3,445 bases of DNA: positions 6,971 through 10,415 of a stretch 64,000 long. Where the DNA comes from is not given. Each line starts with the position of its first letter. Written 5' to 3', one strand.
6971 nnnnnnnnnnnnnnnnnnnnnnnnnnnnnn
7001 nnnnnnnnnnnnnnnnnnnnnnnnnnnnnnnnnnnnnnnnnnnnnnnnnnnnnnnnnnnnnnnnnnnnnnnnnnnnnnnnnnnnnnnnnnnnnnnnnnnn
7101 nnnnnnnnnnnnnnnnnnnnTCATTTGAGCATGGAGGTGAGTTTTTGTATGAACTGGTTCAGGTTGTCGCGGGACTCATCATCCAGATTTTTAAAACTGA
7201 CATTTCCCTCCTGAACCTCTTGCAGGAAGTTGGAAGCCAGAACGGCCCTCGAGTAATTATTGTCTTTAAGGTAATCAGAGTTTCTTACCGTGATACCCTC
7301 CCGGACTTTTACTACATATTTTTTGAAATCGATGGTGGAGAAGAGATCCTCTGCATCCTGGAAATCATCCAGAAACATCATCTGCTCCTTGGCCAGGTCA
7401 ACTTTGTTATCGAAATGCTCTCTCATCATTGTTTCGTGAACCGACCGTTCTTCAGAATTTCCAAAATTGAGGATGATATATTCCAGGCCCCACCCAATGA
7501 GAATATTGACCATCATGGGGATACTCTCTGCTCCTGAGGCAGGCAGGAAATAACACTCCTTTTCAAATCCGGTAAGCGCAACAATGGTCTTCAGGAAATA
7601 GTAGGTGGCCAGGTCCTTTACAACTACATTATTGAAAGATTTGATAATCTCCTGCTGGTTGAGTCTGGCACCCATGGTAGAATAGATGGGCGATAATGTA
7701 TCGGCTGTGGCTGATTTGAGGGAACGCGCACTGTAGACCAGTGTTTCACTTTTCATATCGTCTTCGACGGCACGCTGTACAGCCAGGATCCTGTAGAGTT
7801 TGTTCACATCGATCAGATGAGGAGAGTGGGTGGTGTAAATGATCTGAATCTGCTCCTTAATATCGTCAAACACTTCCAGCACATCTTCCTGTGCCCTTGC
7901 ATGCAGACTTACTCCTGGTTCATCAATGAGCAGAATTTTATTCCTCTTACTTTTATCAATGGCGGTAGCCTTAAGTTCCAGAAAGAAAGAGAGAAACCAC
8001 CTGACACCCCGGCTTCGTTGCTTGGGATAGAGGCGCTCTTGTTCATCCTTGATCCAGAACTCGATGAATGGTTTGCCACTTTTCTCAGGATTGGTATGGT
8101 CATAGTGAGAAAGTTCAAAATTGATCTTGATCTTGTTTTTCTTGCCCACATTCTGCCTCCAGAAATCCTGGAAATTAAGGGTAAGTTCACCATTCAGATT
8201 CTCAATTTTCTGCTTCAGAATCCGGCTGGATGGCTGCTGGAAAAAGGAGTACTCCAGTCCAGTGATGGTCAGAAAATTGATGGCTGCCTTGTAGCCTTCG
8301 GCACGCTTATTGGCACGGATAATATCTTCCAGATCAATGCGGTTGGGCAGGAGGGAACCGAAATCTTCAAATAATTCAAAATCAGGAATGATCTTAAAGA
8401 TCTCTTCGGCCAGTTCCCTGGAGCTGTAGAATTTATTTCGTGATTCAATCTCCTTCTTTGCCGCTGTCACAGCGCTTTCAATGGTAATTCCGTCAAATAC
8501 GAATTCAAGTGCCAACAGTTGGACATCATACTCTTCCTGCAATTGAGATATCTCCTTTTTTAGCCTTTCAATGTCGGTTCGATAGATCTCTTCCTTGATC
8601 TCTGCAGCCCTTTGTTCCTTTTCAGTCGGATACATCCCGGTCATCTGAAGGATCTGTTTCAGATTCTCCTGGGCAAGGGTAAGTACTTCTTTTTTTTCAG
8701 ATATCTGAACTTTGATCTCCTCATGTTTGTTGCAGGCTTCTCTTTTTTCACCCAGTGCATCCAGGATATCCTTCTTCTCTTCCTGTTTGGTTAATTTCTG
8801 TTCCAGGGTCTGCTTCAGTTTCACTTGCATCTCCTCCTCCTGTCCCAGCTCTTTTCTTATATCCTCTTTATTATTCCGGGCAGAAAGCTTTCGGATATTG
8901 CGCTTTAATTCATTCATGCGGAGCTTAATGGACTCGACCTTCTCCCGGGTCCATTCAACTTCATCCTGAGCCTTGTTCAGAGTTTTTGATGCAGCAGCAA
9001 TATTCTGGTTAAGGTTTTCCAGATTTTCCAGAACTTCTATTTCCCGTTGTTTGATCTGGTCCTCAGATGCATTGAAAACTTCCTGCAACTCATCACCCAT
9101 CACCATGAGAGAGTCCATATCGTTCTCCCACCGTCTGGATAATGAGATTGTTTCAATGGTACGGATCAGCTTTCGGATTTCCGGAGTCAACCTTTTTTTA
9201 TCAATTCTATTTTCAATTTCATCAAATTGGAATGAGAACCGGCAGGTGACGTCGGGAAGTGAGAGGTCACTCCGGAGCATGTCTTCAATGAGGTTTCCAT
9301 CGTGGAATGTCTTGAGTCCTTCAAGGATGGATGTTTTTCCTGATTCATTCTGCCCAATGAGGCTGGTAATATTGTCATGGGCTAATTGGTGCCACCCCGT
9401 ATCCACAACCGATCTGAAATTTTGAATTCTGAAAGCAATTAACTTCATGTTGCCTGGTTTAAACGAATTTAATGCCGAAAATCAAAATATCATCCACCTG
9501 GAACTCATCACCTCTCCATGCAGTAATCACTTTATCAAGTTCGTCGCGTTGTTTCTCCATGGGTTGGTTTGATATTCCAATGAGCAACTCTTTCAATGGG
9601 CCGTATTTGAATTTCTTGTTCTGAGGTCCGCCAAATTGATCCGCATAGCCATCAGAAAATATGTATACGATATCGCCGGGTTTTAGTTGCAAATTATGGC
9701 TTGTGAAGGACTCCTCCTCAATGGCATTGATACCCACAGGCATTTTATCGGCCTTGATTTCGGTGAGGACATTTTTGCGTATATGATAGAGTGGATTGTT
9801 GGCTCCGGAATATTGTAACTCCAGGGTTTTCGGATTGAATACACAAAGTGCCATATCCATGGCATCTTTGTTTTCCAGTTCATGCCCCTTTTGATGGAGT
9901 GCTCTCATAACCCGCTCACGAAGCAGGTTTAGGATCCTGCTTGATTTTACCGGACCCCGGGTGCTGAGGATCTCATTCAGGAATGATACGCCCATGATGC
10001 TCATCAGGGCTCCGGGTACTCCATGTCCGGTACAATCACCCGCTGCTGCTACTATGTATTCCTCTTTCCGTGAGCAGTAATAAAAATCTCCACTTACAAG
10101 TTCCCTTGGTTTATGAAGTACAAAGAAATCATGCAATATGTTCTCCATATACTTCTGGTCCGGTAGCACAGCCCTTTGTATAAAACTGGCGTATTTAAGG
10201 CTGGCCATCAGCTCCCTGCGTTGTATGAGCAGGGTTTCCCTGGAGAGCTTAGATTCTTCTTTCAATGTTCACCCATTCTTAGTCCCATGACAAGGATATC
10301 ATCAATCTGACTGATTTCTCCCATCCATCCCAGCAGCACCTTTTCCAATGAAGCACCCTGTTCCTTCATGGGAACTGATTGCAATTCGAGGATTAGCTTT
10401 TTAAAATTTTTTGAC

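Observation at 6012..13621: Tightly coupled four-gene operon: glycan-type periplasmic sensor-PP2C, PP2C, coiled-coil ABC/OLD-like ATPase, secreted C26 amidohydrolase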

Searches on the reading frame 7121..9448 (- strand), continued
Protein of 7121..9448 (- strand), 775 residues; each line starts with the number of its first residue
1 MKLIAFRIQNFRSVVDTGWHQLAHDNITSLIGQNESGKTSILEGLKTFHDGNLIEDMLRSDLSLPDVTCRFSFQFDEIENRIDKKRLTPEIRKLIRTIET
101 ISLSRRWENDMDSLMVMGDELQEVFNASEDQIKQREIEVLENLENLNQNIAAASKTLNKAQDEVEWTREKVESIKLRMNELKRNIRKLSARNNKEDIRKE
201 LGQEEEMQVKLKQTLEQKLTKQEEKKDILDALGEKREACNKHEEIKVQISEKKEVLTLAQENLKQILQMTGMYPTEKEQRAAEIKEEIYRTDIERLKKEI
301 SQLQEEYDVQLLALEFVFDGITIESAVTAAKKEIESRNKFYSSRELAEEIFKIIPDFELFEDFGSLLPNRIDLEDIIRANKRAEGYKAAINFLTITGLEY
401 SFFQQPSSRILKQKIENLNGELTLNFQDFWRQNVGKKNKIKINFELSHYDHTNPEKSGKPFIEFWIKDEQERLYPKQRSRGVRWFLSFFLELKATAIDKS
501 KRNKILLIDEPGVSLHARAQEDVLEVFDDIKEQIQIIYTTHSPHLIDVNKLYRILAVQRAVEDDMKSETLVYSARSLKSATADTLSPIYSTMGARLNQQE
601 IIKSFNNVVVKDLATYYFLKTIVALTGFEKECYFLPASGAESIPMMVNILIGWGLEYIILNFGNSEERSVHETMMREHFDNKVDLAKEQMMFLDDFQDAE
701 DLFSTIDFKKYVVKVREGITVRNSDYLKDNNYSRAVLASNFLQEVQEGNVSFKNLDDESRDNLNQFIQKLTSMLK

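Call 63: find_encoding_contigs(protein=P0130, flank=8000, max_places=1)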
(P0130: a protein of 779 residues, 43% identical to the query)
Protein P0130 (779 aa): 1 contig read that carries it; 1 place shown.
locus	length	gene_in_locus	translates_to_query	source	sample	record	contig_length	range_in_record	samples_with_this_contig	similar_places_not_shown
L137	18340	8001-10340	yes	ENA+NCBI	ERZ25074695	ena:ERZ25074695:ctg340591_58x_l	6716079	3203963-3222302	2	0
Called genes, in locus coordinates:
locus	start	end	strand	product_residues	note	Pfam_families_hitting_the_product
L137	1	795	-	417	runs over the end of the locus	PF00375:SDF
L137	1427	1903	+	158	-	PF01381:HTH_3, PF12844:HTH_19, PF13560:HTH_31 (weak)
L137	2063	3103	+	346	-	PF01180:DHO_dh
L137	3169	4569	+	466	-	PF00691:OmpA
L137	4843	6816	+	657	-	-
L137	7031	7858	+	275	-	PF07228:SpoIIE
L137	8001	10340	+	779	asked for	PF02463:SMC_N (faint), PF13175:AAA_15, PF13304:AAA_21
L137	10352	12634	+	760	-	PF00515:TPR_1 (faint), PF07719:TPR_2 (faint), PF13174:TPR_6 (faint), PF13424:TPR_12 (faint), PF13428:TPR_14 (faint), PF14559:TPR_19 (faint), PF13181:TPR_8 (faint), PF00691:OmpA, +2 more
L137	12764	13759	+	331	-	-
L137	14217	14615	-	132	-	PF11026:DUF2721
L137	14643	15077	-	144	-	PF00072:Response_reg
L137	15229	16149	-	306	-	PF04204:HTS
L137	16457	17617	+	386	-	-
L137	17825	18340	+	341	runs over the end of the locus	PF21016:RlmN_N, PF04055:Radical_SAM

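Call 64: find_encoding_contigs(protein=P0126, flank=8000, max_places=1)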
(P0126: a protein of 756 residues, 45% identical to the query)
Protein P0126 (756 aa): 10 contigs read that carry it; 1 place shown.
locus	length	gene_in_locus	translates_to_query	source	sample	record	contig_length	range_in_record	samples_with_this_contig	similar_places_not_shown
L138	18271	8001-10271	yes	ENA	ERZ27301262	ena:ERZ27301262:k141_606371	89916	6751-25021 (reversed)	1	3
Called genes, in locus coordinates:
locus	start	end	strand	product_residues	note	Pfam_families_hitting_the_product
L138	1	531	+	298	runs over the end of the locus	PF04951:Peptidase_M55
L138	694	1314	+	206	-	PF01965:DJ-1_PfpI, PF00117:GATase (weak)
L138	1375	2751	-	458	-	PF01212:Beta_elim_lyase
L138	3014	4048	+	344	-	PF21016:RlmN_N, PF04055:Radical_SAM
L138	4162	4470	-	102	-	-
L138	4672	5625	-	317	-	PF00226:DnaJ, PF01556:DnaJ_C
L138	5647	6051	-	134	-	PF00226:DnaJ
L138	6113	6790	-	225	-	PF04298:Zn_peptidase_2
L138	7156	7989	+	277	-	PF07228:SpoIIE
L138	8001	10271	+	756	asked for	PF02463:SMC_N (weak), PF13175:AAA_15, PF13304:AAA_21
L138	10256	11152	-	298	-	PF02899:Phage_int_SAM_1, PF13495:Phage_int_SAM_4 (weak), PF00589:Phage_integrase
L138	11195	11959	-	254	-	PF23441:SDR (weak), PF00106:adh_short, PF08659:KR, PF13561:adh_short_C2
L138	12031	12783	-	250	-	PF00881:Nitroreductase, PF14512:TM1586_NiRdase (faint)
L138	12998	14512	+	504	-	PF00450:Peptidase_S10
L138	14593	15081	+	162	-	PF00210:Ferritin, PF02915:Rubrerythrin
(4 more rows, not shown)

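Call 65: find_encoding_contigs(protein=P0143, flank=8000, max_places=1)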
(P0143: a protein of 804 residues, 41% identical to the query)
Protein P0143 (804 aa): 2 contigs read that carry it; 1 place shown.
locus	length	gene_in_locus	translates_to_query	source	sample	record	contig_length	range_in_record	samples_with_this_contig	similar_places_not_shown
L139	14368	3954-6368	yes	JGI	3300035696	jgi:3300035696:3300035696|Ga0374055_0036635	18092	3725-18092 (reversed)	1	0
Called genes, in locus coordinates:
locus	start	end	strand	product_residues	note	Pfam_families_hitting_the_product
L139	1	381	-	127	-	?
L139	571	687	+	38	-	-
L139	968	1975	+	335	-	PF02463:SMC_N (weak), PF13175:AAA_15, PF13304:AAA_21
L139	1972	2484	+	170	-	-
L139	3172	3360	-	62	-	-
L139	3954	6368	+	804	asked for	PF13175:AAA_15 (weak), PF13476:AAA_23 (weak), PF13514:AAA_27 (weak), PF13304:AAA_21, PF13175:AAA_15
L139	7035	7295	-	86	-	-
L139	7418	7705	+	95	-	PF00515:TPR_1 (faint), PF13414:TPR_11 (weak)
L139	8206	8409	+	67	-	-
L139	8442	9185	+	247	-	-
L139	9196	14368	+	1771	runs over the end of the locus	PF13432:TPR_16 (faint), PF00515:TPR_1 (faint), PF07719:TPR_2 (faint), PF13181:TPR_8 (faint), PF13374:TPR_10 (faint), PF17874:TPR_MalT (weak), PF13424:TPR_12, PF12770:CHAT, +1 more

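Call 67: find_related_loci(query=A2, collection=viral_contigs, flank=4000)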
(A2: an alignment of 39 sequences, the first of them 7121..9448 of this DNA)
Query A2 (775 aa) in viral_contigs; peptide patterns used: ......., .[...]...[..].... (x = any residue, [..] = any of these).
98 stretches matched a pattern; 11 encode a relative of the query (tblastn E <= 1e-3); 10 distinct loci.
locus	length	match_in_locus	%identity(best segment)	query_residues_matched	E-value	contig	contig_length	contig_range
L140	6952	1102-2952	37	1-775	2e-91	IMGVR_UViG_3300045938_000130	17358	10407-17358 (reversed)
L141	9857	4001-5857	36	1-774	1e-87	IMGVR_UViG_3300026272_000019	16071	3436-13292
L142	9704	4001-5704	29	1-763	2e-47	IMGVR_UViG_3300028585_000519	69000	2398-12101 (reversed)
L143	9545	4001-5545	31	1-712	1e-38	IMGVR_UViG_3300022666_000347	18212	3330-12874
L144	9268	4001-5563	28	1-661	3e-30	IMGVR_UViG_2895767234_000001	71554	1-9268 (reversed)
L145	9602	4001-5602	29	1-669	1e-18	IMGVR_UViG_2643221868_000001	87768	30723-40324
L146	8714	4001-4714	26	423-660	9e-17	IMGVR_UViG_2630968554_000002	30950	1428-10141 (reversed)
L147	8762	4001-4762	24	290-547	5e-14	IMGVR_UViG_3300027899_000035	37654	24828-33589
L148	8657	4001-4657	24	346-563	2e-12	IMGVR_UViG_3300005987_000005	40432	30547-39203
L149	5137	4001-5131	38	5-527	7e-9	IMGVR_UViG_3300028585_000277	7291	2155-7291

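Call 68: search_dna_similar(query=window:7121-9448:-, collection=phages, mode=protein, max_rows=10)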
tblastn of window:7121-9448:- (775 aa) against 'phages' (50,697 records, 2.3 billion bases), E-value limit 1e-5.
Records with a match: 1; places in all: 1; records where one place covers at least 80% of the query: 0.
Best place of each record, by identity: <60% 1.
By first word of the organism name: Bacteriophage 1.
By host as written in the record: - 1.
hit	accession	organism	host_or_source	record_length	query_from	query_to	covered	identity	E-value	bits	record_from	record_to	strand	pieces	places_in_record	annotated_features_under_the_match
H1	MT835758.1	Bacteriophage sp.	human fecal samples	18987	420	705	37%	25.6%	7e-12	76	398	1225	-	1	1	record has no annotation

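Call 69: search_dna_similar(query=window:7121-9448:-, collection=plasmids, mode=protein, max_rows=10)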
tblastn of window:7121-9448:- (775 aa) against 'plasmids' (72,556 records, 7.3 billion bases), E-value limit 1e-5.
Records with a match: 90; places in all: 91; records where one place covers at least 80% of the query: 0.
Best place of each record, by identity: <60% 90.
By first word of the organism name: Acinetobacter 19; Streptomyces 14; Enterobacter 10; Sinorhizobium 6; Klebsiella 4; Rhodococcus 3; Bacillus 2; Deinococcus 2; Acidovorax 2; Caballeronia 2; and 24 more.
By predicted mobility (MOB-suite, as given by PLSDB): non-mobilizable 41; mobilizable 30; conjugative 19.
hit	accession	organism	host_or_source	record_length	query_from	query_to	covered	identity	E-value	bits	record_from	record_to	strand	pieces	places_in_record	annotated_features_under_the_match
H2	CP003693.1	Bacillus thuringiensis MC28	-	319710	354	773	54%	29.1%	2e-33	146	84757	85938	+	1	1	ATP-dependent endonuclease of the OLD family-like protein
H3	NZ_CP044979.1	Bacillus thuringiensis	whole organism,soil sample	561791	350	741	51%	30.6%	6e-36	154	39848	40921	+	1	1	AAA family ATPase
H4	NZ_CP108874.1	Streptomyces sp. NBC_00826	-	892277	248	731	62%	23.0%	2e-18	99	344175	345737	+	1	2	AAA family ATPase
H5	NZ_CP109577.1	Streptomyces sp. NBC_01369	-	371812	248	731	62%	23.0%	3e-18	98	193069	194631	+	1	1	AAA family ATPase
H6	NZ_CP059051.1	Lactococcus lactis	cell culture,Cheese product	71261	335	772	57%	25.4%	3e-30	136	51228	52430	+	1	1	AAA family ATPase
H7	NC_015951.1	Streptomyces violaceusniger Tu 4113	-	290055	329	710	49%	26.3%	8e-24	115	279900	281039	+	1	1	AAA family ATPase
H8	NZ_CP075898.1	Exiguobacterium acetylicum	cell culture,litchi pericarp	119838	354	707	46%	26.4%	3e-22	110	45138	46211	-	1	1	AAA family ATPase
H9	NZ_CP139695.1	Limimaricola variabilis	Bacterial Culture,hydrothermal vent ...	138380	354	712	46%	25.8%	5e-17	94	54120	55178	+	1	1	AAA family ATPase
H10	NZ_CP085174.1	Streptomyces longhuiensis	plant,whole organism,soil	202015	355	708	46%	26.1%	2e-20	104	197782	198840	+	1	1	AAA family ATPase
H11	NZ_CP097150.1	Deinococcus sp. QL22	-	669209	298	652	46%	26.0%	2e-14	85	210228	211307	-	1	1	AAA family ATPase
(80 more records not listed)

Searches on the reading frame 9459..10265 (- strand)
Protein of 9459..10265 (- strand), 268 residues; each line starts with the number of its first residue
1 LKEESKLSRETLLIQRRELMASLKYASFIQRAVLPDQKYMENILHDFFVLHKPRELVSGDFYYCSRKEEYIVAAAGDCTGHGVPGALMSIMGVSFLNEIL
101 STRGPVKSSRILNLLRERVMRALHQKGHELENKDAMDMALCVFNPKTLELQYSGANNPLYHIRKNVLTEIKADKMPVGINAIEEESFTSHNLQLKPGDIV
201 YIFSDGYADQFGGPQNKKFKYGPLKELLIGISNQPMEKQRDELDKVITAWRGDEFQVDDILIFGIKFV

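Call 3: search_protein_families(library=pfam, proteins=[window:9459-10265:-], max_evalue=0.01)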
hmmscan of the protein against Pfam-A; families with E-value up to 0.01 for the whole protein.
window:9459-10265:- (268 aa): 1 family
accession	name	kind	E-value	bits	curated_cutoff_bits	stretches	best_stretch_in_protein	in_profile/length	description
PF07228.17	SpoIIE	-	8.9e-22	78.4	25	1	69-267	3-191/192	Stage II sporulation protein E (SpoIIE)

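Call 4: search_protein_families(library=padloc, proteins=[window:9459-10265:-], max_evalue=0.01)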
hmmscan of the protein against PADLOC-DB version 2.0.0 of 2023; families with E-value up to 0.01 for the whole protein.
window:9459-10265:- (268 aa): 0 families

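Call 5: search_protein_families(library=ncbifam, proteins=[window:9459-10265:-], max_evalue=0.01)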
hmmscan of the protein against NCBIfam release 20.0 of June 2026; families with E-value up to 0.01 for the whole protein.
window:9459-10265:- (268 aa): 2 families
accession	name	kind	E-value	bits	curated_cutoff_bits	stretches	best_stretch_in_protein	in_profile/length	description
NF038263.1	prot_phos_SiaA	equivalog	1e-47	163.1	700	1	12-267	404-657/658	biofilm regulation protein phosphatase SiaA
TIGR02865.1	spore_II_E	equivalog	0.0005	18.3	490.8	1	52-228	561-725/764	stage II sporulation protein E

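Call 43: search_solved_structures(query=window:9459-10265:-, max_evalue=0.001, show_alignments=2)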
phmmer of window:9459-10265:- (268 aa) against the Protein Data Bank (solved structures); distinct sequences matched with E-value up to 0.001: 1.
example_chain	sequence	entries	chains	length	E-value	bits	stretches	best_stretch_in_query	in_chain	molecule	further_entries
6k4e_A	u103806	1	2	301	3.6e-30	108.6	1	9-267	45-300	Putative serine phosphatase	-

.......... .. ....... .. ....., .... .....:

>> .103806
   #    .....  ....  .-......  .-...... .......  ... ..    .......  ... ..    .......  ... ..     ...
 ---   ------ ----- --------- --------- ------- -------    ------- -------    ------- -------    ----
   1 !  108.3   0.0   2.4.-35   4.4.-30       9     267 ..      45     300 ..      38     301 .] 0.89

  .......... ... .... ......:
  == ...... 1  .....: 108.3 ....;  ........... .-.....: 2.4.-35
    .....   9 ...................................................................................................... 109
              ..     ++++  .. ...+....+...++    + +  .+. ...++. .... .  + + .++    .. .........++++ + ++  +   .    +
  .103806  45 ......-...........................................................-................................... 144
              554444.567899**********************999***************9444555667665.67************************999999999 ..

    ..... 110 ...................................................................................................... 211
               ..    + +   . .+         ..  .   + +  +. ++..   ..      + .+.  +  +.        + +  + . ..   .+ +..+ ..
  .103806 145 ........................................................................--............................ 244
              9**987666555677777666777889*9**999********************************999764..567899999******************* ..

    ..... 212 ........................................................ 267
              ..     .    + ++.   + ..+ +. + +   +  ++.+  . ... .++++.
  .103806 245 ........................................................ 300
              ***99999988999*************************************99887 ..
